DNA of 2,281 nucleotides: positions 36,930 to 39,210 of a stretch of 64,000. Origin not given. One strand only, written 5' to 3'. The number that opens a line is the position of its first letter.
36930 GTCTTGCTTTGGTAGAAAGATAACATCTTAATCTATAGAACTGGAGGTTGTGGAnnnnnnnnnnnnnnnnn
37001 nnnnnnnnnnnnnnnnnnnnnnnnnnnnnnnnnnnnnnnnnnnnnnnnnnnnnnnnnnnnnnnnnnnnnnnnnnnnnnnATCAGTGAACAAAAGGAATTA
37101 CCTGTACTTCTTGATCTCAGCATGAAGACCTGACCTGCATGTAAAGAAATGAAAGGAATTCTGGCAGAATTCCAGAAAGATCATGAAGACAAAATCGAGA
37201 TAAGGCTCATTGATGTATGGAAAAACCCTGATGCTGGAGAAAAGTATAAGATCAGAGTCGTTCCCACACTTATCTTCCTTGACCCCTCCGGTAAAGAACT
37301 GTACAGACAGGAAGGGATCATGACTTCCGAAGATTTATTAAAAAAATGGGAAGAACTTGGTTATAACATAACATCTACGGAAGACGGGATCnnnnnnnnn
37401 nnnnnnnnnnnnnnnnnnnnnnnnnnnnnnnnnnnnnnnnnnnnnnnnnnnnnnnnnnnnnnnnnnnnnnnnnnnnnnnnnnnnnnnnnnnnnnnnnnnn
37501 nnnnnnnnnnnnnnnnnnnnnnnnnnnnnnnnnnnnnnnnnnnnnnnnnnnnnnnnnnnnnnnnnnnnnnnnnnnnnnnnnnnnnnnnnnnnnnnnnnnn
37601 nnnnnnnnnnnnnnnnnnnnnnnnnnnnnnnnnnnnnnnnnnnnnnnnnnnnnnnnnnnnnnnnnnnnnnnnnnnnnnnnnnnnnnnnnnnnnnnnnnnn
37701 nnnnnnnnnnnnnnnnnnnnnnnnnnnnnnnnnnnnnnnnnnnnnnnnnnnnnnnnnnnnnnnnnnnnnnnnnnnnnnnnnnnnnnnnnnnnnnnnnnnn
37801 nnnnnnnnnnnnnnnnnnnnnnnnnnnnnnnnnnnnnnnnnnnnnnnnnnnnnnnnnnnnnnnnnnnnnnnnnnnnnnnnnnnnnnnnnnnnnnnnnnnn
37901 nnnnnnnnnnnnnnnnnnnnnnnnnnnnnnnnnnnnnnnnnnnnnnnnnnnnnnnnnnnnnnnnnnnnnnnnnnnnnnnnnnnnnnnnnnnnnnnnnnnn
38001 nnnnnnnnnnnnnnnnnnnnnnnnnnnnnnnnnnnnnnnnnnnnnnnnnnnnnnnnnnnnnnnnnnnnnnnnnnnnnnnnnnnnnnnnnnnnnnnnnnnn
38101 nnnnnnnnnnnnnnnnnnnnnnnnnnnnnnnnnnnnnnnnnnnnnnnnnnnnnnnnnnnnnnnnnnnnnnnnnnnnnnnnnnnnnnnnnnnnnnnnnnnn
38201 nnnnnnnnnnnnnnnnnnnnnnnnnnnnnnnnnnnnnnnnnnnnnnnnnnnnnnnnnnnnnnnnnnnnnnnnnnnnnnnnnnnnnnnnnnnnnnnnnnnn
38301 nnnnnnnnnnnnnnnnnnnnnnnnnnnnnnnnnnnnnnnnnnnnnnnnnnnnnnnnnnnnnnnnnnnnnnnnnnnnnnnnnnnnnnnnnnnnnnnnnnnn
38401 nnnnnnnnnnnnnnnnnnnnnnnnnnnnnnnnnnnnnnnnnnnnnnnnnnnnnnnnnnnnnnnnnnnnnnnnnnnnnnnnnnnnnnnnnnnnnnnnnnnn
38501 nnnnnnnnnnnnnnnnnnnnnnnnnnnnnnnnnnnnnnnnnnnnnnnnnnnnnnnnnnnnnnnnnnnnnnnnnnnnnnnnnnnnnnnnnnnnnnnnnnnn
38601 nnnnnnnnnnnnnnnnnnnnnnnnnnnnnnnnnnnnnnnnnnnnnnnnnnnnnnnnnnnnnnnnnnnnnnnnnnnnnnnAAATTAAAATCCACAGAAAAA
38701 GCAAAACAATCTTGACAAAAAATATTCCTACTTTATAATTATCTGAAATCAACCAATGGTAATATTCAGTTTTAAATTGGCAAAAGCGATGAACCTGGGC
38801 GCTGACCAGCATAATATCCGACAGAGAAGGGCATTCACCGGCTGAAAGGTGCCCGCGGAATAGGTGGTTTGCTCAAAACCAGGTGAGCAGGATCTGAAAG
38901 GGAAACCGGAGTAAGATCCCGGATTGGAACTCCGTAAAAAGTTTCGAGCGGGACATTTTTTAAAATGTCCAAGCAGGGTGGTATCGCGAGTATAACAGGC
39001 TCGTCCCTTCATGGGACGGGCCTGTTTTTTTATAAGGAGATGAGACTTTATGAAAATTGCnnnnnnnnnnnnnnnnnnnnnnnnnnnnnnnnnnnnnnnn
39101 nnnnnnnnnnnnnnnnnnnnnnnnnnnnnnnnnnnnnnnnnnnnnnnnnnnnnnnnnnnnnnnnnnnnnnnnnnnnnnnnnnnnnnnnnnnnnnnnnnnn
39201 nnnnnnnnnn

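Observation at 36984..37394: Hidden selenoprotein: membrane-anchored UxxC thioredoxin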

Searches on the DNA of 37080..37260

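Call 25: search_rna_families(source=window, start=37080, end=37260, threshold=evalue, max_evalue=10)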
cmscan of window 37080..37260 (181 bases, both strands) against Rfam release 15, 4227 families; matches with E-value up to 10: 3.
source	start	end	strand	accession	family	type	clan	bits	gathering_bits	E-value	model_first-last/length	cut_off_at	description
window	37162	37194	-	RF01505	Afu_264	Gene; snRNA; snoRNA; CD-box;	-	17.5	40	0.22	71-103/103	no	A. fumigatus snoRNA Afu_264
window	37160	37250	-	RF01873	PISRT1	Gene; lncRNA;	-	16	70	6.9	1-107/107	no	Polled intersex syndrome regulated transcript 1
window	37119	37166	+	RF01559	DdR1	Gene; snRNA; snoRNA; CD-box;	-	11.8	70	7.5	1-66/66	no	Dictyostelium snoRNA DdR1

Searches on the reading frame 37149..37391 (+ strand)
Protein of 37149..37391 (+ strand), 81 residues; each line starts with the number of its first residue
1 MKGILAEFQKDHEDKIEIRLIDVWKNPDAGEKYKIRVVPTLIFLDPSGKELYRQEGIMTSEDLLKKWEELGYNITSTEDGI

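Call 76: search_protein_representatives(protein=window:37149-37391:+)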
Query: 81 residues. Proteins with E-value up to 0.001 (for the whole library): 1667; up to 1e-10: 422; up to 1e-30: 1. The best 150 are listed.
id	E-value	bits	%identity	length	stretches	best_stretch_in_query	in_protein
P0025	3.3e-53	192.9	58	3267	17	40-63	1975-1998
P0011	4.3e-25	103.4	59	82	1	1-79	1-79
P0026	2.4e-22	94.6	37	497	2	2-74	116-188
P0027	6.6e-22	93.2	32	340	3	2-70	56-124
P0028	6.3e-21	90.1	56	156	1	1-75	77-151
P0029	1.0e-20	89.4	38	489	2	3-73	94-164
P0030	1.6e-20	88.8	34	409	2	1-76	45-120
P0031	2.6e-19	84.9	38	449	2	3-77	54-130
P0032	4.7e-19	84.1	50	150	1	3-76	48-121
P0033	6.6e-19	83.7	51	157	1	3-75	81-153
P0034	1.7e-18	82.4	50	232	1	3-74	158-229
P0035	2.0e-18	82.1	52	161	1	1-75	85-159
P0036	2.9e-18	81.6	49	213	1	3-75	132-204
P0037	3.5e-18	81.3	54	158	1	3-73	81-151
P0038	3.6e-18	81.3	47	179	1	3-81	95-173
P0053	4.7e-17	77.8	47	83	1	3-77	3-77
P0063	1.7e-16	76.0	49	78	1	3-77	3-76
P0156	4.2e-14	68.3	45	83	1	3-77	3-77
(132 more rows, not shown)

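Call 78: search_protein_families(library=ncbifam, proteins=[P0037, P0053, P0028, P0063], max_evalue=0.001)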
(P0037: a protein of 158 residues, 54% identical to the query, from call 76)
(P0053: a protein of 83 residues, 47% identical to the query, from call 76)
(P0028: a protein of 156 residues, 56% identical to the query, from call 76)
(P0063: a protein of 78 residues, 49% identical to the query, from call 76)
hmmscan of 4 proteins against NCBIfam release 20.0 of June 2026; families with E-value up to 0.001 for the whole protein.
P0037 (158 aa): 5 families
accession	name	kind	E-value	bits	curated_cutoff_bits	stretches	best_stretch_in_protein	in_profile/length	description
TIGR01068.1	thioredoxin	equivalog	2.9e-16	59.5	96.8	1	57-142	10-94/101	thioredoxin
NF006898.0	PRK09381.1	equivalog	4.1e-14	52.9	138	1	64-123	24-83/109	thioredoxin TrxA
NF008229.0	PRK10996.1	equivalog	1.1e-08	34.9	125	1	59-123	50-114/141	thioredoxin TrxC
TIGR01126.1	pdi_dom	equivalog_domain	1.4e-06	28.6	107.2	1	63-143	16-99/105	protein disulfide-isomerase domain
NF047697.1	ThioredTrxAClost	equivalog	0.00012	22.2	140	1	59-127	15-82/105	thioredoxin TrxA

P0053 (83 aa): 2 families
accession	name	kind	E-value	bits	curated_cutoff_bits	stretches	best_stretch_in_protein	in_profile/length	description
TIGR01068.1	thioredoxin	equivalog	3.3e-08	33.6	96.8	1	1-65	32-95/101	thioredoxin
NF006898.0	PRK09381.1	equivalog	8e-07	29.4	138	1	1-46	39-84/109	thioredoxin TrxA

P0028 (156 aa): 10 families
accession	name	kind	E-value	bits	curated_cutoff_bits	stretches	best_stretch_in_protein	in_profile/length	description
TIGR01068.1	thioredoxin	equivalog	1.4e-12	47.6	96.8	1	60-139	15-93/101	thioredoxin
NF006898.0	PRK09381.1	equivalog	7.9e-07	29.4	138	1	62-120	24-82/109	thioredoxin TrxA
NF045694.1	seleno_TsoB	exception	7.9e-06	24.2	805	1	13-127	428-550/572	rhodanese/DsbD fusion-like selenoprotein TsoB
NF002854.0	PRK03147.1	subfamily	0.00012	22.1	170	1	89-139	116-165/176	thiol-disulfide oxidoreductase ResA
TIGR02187.2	PDO_seleno_TRX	equivalog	0.00012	21.5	185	1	69-126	28-84/209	protein disulfide oxidoreductase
NF006800.0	PRK09303.1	equivalog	0.00018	20.6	342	1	86-144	41-100/383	histidine kinase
TIGR01126.1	pdi_dom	equivalog_domain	0.00024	21.3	107.2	1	58-139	13-97/105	protein disulfide-isomerase domain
NF041202.1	StoA_CxxC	exception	0.00028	20.8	210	0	99-139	117-157/163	endospore biogenesis thiol-disulfide oxidoreductase StoA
NF038096.1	thylak_slr1796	equivalog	0.00043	19.8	140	0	55-137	34-123/157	thylakoid membrane photosystem I accumulation factor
TIGR02740.1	TraF-like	hypoth_equivalog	0.00076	18.8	232.25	0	67-139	177-261/276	TraF-like protein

P0063 (78 aa): 3 families
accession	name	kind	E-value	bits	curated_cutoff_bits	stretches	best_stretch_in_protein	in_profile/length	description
TIGR01068.1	thioredoxin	equivalog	6.7e-07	29.4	96.8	1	2-64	33-95/101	thioredoxin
NF041202.1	StoA_CxxC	exception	0.00026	20.9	210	1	22-66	117-160/163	endospore biogenesis thiol-disulfide oxidoreductase StoA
TIGR01126.1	pdi_dom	equivalog_domain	0.00056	20.2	107.2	1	5-64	40-99/105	protein disulfide-isomerase domain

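Call 79: find_encoding_contigs(protein=P0028, flank=3000, max_places=2)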
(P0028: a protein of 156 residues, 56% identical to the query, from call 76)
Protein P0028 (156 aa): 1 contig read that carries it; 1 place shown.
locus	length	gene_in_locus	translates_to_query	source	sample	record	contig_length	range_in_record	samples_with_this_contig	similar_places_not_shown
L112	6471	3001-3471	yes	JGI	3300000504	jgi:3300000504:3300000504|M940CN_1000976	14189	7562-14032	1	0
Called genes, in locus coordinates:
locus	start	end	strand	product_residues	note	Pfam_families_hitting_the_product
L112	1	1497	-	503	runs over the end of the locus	PF00501:AMP-binding, PF13193:AMP-binding_C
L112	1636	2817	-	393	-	PF01546:Peptidase_M20, PF07687:M20_dimer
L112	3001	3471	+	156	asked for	PF13098:Thioredoxin_2, PF00085:Thioredoxin, PF13728:TraF (weak), PF07689:KaiB (weak)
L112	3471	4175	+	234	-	PF02683:DsbD_TM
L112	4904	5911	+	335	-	PF01118:Semialdhyde_dh, PF02774:Semialdhyde_dhC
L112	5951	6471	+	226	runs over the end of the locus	?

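Call 81: find_encoding_contigs(protein=P0063, flank=2500, max_places=2)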
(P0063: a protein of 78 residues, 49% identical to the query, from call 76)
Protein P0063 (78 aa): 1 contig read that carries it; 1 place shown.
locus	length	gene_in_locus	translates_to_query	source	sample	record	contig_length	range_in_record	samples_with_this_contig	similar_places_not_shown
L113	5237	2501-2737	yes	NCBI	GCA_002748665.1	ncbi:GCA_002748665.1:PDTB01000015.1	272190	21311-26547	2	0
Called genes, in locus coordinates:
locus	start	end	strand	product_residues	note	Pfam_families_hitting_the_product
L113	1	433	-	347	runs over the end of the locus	PF13581:HATPase_c_2 (weak), PF02518:HATPase_c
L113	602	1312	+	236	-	PF04474:DUF554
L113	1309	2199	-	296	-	PF02588:YitT_membrane, PF10035:DUF2179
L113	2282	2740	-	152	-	-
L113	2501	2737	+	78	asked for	PF13098:Thioredoxin_2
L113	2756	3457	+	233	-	PF02683:DsbD_TM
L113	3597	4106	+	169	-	-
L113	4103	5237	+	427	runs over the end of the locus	PF06808:DctM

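Call 82: find_encoding_contigs(protein=P0053, flank=2500, max_places=2)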
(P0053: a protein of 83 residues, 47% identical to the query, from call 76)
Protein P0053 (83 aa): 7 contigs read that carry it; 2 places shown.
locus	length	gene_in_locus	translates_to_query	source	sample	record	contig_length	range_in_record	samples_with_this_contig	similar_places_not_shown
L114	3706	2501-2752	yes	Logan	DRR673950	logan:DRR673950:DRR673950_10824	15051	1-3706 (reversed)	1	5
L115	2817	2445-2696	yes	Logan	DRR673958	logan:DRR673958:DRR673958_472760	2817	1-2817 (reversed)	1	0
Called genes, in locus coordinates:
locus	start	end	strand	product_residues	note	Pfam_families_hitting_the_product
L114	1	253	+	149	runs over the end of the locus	PF11188:DUF2975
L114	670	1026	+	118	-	PF01022:HTH_5, PF12840:HTH_20 (weak)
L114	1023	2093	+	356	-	PF03773:ArsP_1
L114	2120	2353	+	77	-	PF13192:Thioredoxin_3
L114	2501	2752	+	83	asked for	PF00085:Thioredoxin (weak), PF13098:Thioredoxin_2 (weak)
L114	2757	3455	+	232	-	-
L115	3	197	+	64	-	?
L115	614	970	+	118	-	PF01022:HTH_5, PF12840:HTH_20 (weak)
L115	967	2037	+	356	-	PF03773:ArsP_1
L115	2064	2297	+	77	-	PF13192:Thioredoxin_3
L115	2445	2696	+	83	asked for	PF00085:Thioredoxin (weak), PF13098:Thioredoxin_2 (weak)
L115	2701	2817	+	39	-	?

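Call 83: find_encoding_contigs(protein=P0156, flank=2500, max_places=2)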
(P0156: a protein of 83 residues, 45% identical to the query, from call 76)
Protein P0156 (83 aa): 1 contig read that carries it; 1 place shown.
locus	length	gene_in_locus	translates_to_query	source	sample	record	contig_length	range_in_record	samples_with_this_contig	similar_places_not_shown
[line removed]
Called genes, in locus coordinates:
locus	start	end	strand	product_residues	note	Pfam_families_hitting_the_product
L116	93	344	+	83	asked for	PF13098:Thioredoxin_2 (weak)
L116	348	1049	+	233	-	PF02683:DsbD_TM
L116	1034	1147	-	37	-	?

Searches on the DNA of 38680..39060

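Call 61: search_rna_families(source=window, start=38680, end=39060, threshold=evalue, max_evalue=1)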
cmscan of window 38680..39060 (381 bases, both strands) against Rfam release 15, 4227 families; matches with E-value up to 1: 4.
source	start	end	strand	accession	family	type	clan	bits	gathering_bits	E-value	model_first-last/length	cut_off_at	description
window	38780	39011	+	RF00230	T-box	Cis-reg; leader;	-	70.5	93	1.8e-15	1-219/219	no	T-box leader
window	38977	39040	+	RF02454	ncr982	Gene; sRNA;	-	21.7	50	0.77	1-79/79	no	Bacillus sRNA ncr982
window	38994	39026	+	RF00506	Thr_leader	Cis-reg; leader;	-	21.4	55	0.085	82-114/118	no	Threonine operon leader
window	38992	39035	+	RF03751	mir-7445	Gene; miRNA;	-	19.3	79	0.97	1-60/60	no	mir-7445 microRNA precursor family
